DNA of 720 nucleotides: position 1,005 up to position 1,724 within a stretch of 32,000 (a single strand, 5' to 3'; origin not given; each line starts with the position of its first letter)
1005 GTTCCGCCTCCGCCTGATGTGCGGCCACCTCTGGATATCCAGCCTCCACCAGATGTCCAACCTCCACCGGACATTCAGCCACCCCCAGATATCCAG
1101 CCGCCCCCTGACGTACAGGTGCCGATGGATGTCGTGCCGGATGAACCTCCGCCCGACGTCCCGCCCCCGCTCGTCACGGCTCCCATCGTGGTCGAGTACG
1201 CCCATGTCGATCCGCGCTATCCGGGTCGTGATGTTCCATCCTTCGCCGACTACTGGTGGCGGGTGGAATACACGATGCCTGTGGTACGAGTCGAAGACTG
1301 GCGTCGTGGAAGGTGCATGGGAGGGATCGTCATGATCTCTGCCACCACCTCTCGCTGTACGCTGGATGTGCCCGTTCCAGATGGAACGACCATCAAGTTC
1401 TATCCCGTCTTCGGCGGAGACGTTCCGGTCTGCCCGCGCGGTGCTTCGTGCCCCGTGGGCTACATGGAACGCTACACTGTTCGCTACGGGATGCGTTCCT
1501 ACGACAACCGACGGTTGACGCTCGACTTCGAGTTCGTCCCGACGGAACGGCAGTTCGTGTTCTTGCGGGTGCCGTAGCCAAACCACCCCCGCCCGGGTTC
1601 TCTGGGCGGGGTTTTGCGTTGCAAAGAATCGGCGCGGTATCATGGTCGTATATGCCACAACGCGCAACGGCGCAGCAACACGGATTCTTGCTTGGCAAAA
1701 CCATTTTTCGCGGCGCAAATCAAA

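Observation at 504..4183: Triad of paralogous predicted lipoproteins: non-alignable poly-acidic tails on a conserved four-Cys C-terminal domain of unrecognised family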

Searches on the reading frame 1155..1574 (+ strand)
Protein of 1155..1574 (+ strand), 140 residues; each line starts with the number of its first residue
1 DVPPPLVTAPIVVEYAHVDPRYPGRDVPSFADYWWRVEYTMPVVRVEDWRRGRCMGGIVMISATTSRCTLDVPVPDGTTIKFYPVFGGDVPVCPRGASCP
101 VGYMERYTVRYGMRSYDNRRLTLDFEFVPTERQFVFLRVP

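Call 13: find_related_loci(query=A2, collection=genome_contigs, flank=8000)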
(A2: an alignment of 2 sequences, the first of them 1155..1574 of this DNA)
Query A2 (140 aa) in genome_contigs; peptide patterns used: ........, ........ (x = any residue, [..] = any of these).
39 stretches matched a pattern, but none encodes a relative of the query by tblastn (E <= 1e-3).

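Call 21: find_related_loci(query=A2, collection=metagenome_contigs, flank=8000)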
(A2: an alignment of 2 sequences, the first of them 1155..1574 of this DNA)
Query A2 (140 aa) in metagenome_contigs; peptide patterns used: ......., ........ (x = any residue, [..] = any of these).
181 stretches matched a pattern, but none encodes a relative of the query by tblastn (E <= 1e-3).

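Call 22: predict_structure(alignment_id=A2)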
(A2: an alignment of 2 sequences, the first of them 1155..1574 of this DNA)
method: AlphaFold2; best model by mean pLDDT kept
length: 140 residues; sequences in the alignment: 2
mean_pLDDT: 40.2   pTM: 0.37
mean pLDDT of the five models: 40.2, 39.2, 39.1, 38.5, 34.9
residues with pLDDT >= 90: 0; 70-90: 0; 50-70: 30; < 50: 110
segments of 3 or more residues with pLDDT < 50: 1-66, 77-107, 131-140
pLDDT, mean of each block of 10 residues (from residue 1): 31 34 31 36 32 33 49 50 39 38 45 57 55 32
secondary structure, 60 per line:
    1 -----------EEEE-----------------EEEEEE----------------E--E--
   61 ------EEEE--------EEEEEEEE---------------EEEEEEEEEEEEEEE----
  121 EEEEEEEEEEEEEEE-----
elements in order: E12-15 E33-38 E67-70 E79-86 E102-116 E121-135

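Call 24: search_protein_representatives(alignment_id=A2)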
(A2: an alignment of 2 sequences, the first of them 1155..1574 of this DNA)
Query: 2 sequences, 140 profile positions. Proteins with E-value up to 0.001 (for the whole library): 6; up to 1e-10: 3; up to 1e-30: 2. The best 6 are listed.
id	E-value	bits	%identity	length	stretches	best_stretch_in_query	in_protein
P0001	3.8e-87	305.2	-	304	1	1-140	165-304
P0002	8.7e-87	304.1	-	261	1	1-140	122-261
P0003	4.7e-12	62.0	-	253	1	25-125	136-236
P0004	3.2e-07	46.3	-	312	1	30-111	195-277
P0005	3.3e-07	46.3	-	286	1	28-119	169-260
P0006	5.1e-06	42.4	-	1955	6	58-125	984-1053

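Call 30: find_encoding_contigs(protein=P0001, flank=10000, max_places=4)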
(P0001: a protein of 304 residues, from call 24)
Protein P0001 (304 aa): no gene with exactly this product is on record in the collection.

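Call 31: find_encoding_contigs(protein=P0003, flank=8000, max_places=4)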
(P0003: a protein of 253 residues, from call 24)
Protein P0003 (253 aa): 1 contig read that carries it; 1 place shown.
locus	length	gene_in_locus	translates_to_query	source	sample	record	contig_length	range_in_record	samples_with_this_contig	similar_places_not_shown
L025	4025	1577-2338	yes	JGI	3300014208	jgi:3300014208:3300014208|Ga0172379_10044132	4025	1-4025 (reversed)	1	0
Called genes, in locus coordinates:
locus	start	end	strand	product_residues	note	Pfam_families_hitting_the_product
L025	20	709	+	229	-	PF00483:NTP_transferase, PF12804:NTP_transf_3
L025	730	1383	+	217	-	-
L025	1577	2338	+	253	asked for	-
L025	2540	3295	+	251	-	PF00318:Ribosomal_S2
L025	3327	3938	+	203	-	PF00889:EF_TS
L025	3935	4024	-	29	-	?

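Call 32: find_encoding_contigs(protein=P0004, flank=8000, max_places=4)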
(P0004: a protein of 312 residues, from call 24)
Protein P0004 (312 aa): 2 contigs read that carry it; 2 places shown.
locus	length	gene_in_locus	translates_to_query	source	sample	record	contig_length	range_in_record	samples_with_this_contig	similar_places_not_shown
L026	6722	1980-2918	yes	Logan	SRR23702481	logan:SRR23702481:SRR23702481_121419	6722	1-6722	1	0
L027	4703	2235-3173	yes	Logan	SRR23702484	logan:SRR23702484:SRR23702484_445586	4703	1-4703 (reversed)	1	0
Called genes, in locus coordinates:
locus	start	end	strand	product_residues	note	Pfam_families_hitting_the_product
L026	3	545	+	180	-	?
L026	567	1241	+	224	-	PF00483:NTP_transferase, PF12804:NTP_transf_3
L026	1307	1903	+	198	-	-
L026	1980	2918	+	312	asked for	-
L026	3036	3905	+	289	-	-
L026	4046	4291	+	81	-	-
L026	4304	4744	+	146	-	PF09424:YqeY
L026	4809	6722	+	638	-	?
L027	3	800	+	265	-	?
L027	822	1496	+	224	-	PF00483:NTP_transferase, PF12804:NTP_transf_3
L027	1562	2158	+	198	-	-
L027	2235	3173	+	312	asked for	-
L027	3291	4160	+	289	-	-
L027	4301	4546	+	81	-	-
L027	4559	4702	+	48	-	?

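Call 33: find_encoding_contigs(protein=P0005, flank=8000, max_places=4)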
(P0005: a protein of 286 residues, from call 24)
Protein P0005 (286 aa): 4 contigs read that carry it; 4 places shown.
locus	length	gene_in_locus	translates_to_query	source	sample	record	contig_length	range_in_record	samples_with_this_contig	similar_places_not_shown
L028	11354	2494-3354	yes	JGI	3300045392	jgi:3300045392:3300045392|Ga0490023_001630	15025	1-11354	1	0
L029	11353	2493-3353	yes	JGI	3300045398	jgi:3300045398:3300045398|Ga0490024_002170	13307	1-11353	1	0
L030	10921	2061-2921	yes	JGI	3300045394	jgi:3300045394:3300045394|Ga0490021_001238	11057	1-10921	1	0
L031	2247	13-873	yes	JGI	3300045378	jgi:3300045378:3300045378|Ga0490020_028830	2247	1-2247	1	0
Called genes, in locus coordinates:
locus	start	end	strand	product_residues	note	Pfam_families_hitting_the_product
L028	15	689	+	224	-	PF00483:NTP_transferase, PF12804:NTP_transf_3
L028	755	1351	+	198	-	-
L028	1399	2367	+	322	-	-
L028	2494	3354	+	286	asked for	-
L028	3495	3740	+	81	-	-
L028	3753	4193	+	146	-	PF09424:YqeY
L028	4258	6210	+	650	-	PF18895:T4SS_pilin (weak), PF13205:Big_5 (weak)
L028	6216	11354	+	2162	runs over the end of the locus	PF18895:T4SS_pilin, PF13205:Big_5 (faint), PF17957:Big_7, PF01833:TIG (faint)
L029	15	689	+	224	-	PF00483:NTP_transferase, PF12804:NTP_transf_3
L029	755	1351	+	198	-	-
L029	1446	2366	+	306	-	-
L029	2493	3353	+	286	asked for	-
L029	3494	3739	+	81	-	-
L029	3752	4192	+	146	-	PF09424:YqeY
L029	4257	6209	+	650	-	PF18895:T4SS_pilin (weak), PF13205:Big_5 (weak)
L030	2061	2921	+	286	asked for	-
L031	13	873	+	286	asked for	-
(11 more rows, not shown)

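Call 36: find_homologous_proteins(query=A3, max_evalue=0.01)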
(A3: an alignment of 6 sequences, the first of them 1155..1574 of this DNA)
Query A3 (6 sequences): 695 candidates shared short words with the query, none scored E <= 0.01.

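Call 42: predict_structure(alignment_id=A4)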
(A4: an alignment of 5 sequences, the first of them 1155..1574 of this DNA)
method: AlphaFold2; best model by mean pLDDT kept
length: 140 residues; sequences in the alignment: 5
mean_pLDDT: 70.4   pTM: 0.70
mean pLDDT of the five models: 70.4, 64.6, 52.6, 50.8, 48.7
residues with pLDDT >= 90: 0; 70-90: 86; 50-70: 40; < 50: 14
segments of 3 or more residues with pLDDT < 50: 1-5, 41-48
pLDDT, mean of each block of 10 residues (from residue 1): 49 85 79 67 46 72 85 70 77 73 80 74 59 69
secondary structure, 60 per line:
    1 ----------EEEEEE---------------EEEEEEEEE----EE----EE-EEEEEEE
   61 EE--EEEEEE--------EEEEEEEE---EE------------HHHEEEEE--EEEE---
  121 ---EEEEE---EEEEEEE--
elements in order: E11-16 E32-40 E54-62 E65-70 E79-86 E107-111 E114-117 E124-128 E132-138

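Call 44: fold_search(model_id=the predicted structure, library=pdb)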
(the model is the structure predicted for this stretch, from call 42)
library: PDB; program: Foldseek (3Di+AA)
matches with E <= 10: 1029; with E <= 0.001: 0
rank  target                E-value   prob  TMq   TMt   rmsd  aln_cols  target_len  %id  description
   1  5mwf_B                1.3e-01  0.18  0.25  0.16  11.9       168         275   10  Human Jagged2 C2-EGF2 (released 2017-06-14)
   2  8ssi_A                1.8e-01  0.82  0.34  0.18   6.7       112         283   10  Structure of Burkholderia pseudomallei deubiquitinase TssM in complex with ubiquitin (released 2024-06-05)
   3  6mum_A                1.9e-01  0.20  0.28  0.08  11.9       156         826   10  Murine PI3K delta kinsae domain - cpd 3 (released 2019-05-01)
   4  5t2l                  2.2e-01  0.25  0.30  0.08  10.9       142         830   11  mPI3Kd IN COMPLEX WITH 7l (released 2017-04-19)
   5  2ra1                  2.4e-01  0.13  0.23  0.10  17.3       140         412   13  Crystal structure of the N-terminal part of the bacterial S-layer protein SbsC (released 2008-08-19)
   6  5t7f_B                2.5e-01  0.30  0.32  0.08  10.8       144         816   12  PI3Kdelta in complex with the inhibitor GS-643624 (released 2016-12-28)
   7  1yrk_A                2.5e-01  0.16  0.24  0.26   9.4       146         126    7  The C2 Domain of PKC<delta> is a new Phospho-Tyrosine Binding Domain (released 2005-07-26)
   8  2wxf                  3.0e-01  0.21  0.30  0.08  10.9       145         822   12  The crystal structure of the murine class IA PI 3-kinase p110delta in complex with PIK-39. (released 2010-01-12)
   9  8k4q_A                3.1e-01  0.33  0.37  0.27  18.0       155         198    9  Crystal structure of nanobody HuNb103 bound to human interleukin-4 receptor subunit alpha (released 2024-06-26)
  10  8pz3_B                3.5e-01  0.69  0.35  0.19   7.5       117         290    8  TssM - A USP-like DUB from B. pseudomallei (193-430) (released 2023-12-13)
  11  2wxi                  3.5e-01  0.20  0.31  0.08  11.0       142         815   12  The crystal structure of the murine class IA PI 3-kinase p110delta in complex with SW30. (released 2010-01-12)
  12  9ll2_A                3.7e-01  0.18  0.24  0.29  10.2       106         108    8  Crystal structure of the Helicobacter pylori copper resistance determinant CrdA in the apo form (released 2025-11-19)
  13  8phd_B                3.9e-01  0.23  0.22  0.30   7.0        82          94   12  Structure of Human Cdc123 bound to domain 3 of eIF2 gamma and ATP (released 2023-08-16)
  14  5t7f_A                3.9e-01  0.20  0.29  0.08  11.1       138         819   12  PI3Kdelta in complex with the inhibitor GS-643624 (released 2016-12-28)
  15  5t2d                  4.3e-01  0.18  0.29  0.08  11.9       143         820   10  mPI3Kd IN COMPLEX WITH 7j (released 2017-04-19)
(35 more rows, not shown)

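Call 48: fold_search(model_id=the predicted structure, library=viral)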
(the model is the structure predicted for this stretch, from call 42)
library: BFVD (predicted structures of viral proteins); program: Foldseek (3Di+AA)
matches with E <= 10: 609; with E <= 0.001: 0
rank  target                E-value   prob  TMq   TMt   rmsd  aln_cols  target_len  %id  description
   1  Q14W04                5.5e-02  0.80  0.39  0.30  12.7       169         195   11  ORF102 [Ranid herpesvirus 2]
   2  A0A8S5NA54            1.1e-01  0.84  0.34  0.15   3.9        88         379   11  BppU N-terminal domain-containing protein [Phage sp. ctXnn1]
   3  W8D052                1.1e-01  0.10  0.20  0.06  23.3       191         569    8  Putative virion structural protein [Erwinia phage PhiEaH1]
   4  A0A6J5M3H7            1.8e-01  0.63  0.35  0.40   8.9       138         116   11  Uncharacterized protein [uncultured Caudovirales phage]
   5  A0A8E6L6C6            1.8e-01  0.57  0.31  0.08  11.8        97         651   14  (no name in the UniProt tables at hand)
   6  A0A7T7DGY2            1.9e-01  0.33  0.21  0.16   7.0        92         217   12  (no name in the UniProt tables at hand)
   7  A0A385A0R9            1.9e-01  0.10  0.19  0.06  21.5       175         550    6  (no name in the UniProt tables at hand)
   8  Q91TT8                2.0e-01  0.09  0.18  0.09  13.8       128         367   12  T22.1 [Tupaiid herpesvirus 1 (strain 1)]
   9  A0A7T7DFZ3            2.1e-01  0.23  0.21  0.15  15.7       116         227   10  (no name in the UniProt tables at hand)
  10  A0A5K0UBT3            2.1e-01  0.11  0.23  0.08  11.2       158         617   12  Phosphatidylserine decarboxylase (Fragment) [Yasminevirus sp. GU-2018]
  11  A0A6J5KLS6            2.3e-01  0.63  0.32  0.25   9.5       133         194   10  Uncharacterized protein [uncultured Caudovirales phage]
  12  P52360                2.3e-01  0.57  0.32  0.13   6.1       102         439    7  Capsid vertex component 1 [Human herpesvirus 7 (strain JI)]
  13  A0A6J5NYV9            2.3e-01  0.47  0.26  0.18   6.0        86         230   13  Uncharacterized protein [uncultured Caudovirales phage]
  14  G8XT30                2.6e-01  0.08  0.20  0.12  14.9       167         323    6  Membrane protein A25 [Saimiriine betaherpesvirus 4]
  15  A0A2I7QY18            2.8e-01  0.16  0.27  0.24  10.1       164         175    8  (no name in the UniProt tables at hand)
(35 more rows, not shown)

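Call 53: search_protein_families(library=pfam, alignment_id=A3, max_evalue=10)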
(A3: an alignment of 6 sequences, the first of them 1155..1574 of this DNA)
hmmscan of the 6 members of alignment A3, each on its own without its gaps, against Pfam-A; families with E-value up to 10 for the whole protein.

A. member 1, window:1155-1574:+ (140 aa): 1 family
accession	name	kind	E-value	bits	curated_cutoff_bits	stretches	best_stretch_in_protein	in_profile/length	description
PF18345.7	zf_CCCH_4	-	0.4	11.3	29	0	93-100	9-16/19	Zinc finger domain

B. families by the number of members that match (of 6 scanned): 1 family
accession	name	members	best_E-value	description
PF18345.7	zf_CCCH_4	1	0.4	Zinc finger domain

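Call 66: search_solved_structures(query=A3, max_evalue=10)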
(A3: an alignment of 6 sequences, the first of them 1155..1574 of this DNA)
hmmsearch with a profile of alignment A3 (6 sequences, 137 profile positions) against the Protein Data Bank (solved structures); distinct sequences matched with E-value up to 10: 1.
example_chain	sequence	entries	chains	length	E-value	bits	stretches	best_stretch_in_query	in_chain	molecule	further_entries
6os3_A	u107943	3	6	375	0.24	14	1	69-136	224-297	CymD prenyltransferase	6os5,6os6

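Call 73: search_protein_families(library=pfam, proteins=[P0006], max_evalue=0.01)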
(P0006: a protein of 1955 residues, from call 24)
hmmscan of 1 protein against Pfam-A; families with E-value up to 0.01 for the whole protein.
P0006 (1955 aa): 4 families
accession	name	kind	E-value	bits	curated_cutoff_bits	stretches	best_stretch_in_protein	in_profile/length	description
PF13205.12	Big_5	-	5.5e-43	146.4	23.6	9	673-771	1-98/105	Bacterial Ig-like domain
PF13753.12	SWM_repeat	-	9.9e-41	138.3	27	6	1003-1067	4-72/86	Putative flagellar system-associated repeat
PF03983.18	SHD1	-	0.00079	19.7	23.7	0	1149-1175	17-43/67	SLA1 homology domain 1, SHD1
PF19222.5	Noda_Vmethyltr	-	0.0088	16.2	30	0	918-948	18-48/148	Nodavirus Vmethyltransferase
